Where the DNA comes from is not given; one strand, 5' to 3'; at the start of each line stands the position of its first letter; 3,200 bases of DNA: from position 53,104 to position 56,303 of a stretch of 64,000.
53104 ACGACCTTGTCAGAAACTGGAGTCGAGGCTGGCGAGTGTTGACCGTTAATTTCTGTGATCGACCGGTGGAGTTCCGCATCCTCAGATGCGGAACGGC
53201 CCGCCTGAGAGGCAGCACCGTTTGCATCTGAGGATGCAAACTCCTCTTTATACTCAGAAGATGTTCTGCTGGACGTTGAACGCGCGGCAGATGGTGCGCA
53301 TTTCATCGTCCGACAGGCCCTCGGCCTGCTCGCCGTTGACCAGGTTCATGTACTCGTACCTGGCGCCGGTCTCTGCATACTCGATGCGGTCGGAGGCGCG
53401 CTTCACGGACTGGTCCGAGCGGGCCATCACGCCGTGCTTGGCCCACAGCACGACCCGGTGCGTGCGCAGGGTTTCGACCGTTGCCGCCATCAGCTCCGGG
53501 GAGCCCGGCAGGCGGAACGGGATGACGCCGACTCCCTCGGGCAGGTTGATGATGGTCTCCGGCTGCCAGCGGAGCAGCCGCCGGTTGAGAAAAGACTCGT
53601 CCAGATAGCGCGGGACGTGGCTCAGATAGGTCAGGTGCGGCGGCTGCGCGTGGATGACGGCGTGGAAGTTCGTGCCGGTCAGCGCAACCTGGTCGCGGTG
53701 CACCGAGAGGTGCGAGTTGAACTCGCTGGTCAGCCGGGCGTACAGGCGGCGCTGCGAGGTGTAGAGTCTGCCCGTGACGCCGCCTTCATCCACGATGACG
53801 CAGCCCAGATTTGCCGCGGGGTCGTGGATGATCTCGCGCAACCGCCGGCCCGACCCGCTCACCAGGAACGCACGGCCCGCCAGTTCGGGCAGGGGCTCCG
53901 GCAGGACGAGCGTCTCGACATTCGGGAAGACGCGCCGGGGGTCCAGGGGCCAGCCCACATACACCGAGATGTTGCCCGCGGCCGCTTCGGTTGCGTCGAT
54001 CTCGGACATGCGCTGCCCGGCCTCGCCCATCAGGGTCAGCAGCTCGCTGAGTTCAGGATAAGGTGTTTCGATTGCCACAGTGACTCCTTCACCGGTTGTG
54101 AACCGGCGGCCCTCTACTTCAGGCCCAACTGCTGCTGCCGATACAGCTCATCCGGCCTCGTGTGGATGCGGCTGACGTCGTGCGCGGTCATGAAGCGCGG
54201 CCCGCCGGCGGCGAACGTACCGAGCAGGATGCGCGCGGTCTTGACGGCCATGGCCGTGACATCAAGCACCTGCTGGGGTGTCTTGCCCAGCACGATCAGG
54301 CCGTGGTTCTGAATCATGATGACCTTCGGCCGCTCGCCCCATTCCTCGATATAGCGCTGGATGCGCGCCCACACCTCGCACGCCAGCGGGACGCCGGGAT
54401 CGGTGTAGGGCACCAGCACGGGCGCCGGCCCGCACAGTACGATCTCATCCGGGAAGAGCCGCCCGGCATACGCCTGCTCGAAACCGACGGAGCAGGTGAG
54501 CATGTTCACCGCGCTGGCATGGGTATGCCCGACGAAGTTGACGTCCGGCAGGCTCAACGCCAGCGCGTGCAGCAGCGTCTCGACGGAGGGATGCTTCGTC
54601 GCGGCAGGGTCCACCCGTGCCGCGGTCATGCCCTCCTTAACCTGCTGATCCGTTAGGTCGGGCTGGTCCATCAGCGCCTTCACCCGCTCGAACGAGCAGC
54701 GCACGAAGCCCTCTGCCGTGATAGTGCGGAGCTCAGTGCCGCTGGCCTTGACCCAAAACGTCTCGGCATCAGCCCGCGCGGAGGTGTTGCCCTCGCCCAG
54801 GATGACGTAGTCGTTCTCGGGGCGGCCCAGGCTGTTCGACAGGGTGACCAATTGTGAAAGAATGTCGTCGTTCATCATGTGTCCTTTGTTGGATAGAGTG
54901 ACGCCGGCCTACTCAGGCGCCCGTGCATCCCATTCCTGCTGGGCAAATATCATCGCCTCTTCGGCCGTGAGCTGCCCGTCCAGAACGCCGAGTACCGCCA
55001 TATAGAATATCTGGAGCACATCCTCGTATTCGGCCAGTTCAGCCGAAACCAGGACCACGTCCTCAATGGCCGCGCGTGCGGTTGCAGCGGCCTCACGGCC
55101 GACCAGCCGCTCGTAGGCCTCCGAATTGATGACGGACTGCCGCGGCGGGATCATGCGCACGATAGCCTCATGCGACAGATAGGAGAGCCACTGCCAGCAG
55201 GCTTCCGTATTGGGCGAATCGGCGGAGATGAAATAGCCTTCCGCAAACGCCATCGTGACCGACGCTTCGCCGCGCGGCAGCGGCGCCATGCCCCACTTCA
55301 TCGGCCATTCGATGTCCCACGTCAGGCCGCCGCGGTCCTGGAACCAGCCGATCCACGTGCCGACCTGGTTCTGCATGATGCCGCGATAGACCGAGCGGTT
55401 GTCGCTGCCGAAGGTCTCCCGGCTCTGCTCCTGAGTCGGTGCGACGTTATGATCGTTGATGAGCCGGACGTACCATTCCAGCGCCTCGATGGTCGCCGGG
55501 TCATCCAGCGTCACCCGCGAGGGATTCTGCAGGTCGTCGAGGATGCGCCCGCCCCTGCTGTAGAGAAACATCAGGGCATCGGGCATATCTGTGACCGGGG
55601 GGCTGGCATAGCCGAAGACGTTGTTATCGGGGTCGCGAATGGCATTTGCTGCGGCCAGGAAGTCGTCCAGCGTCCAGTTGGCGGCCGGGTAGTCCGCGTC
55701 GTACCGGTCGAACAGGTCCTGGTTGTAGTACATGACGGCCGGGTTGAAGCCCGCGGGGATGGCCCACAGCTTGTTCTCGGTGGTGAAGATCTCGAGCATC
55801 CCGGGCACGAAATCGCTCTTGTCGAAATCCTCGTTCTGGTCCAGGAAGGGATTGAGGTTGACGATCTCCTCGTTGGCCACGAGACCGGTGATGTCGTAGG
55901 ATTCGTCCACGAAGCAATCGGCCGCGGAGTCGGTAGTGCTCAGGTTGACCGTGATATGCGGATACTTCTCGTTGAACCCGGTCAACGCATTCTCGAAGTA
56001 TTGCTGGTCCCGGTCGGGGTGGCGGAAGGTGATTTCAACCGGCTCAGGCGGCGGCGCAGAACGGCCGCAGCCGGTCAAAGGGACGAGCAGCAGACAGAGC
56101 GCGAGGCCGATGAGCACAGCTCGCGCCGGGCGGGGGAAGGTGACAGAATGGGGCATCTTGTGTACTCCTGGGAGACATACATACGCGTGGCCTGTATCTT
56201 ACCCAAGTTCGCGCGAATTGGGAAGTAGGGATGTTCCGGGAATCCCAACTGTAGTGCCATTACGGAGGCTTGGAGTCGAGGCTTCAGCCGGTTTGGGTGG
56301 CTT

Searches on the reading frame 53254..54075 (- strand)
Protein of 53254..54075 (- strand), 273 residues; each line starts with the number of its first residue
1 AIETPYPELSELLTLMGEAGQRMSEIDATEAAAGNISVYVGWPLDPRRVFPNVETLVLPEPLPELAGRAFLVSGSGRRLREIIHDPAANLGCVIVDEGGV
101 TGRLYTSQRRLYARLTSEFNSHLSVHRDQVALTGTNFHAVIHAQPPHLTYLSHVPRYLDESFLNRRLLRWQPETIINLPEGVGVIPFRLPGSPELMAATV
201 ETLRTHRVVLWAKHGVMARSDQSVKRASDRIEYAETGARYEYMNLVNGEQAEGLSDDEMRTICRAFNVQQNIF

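Call 70: search_protein_families(library=pfam, proteins=[window:53254-54075:-], max_evalue=0.0001)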
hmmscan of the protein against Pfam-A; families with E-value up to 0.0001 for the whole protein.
window:53254-54075:- (273 aa): 1 family
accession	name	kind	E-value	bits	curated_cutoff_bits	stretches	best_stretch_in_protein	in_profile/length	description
PF00596.27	Aldolase_II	-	7.6e-18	65.5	22.2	1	18-240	5-181/183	Class II Aldolase and Adducin N-terminal domain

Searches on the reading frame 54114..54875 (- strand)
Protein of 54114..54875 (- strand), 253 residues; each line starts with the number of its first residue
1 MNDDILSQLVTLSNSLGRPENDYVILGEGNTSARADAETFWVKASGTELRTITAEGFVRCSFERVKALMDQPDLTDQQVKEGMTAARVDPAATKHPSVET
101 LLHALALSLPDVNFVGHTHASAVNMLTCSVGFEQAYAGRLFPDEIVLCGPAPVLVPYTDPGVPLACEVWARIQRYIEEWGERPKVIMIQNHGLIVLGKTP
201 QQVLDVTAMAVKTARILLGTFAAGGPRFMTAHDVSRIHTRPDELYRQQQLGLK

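Call 70: search_protein_families(library=pfam, proteins=[window:54114-54875:-], max_evalue=0.0001)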
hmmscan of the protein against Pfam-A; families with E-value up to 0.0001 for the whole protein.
window:54114-54875:- (253 aa): 1 family
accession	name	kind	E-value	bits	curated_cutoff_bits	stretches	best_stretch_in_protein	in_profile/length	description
PF00596.27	Aldolase_II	-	8.5e-23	81.6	22.2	1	20-217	12-182/183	Class II Aldolase and Adducin N-terminal domain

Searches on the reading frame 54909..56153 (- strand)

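Call 70: search_protein_families(library=pfam, proteins=[window:54909-56153:-], max_evalue=0.0001)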
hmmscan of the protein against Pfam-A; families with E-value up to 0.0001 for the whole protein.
window:54909-56153:- (414 aa): 2 families
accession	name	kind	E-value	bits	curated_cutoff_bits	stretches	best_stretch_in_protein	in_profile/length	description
PF01547.30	SBP_bac_1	-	5.4e-18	66.4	26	1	56-327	13-301/307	Bacterial extracellular solute-binding protein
PF13416.11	SBP_bac_8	-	5.4e-16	59.6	27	1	68-330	29-247/279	Bacterial extracellular solute-binding protein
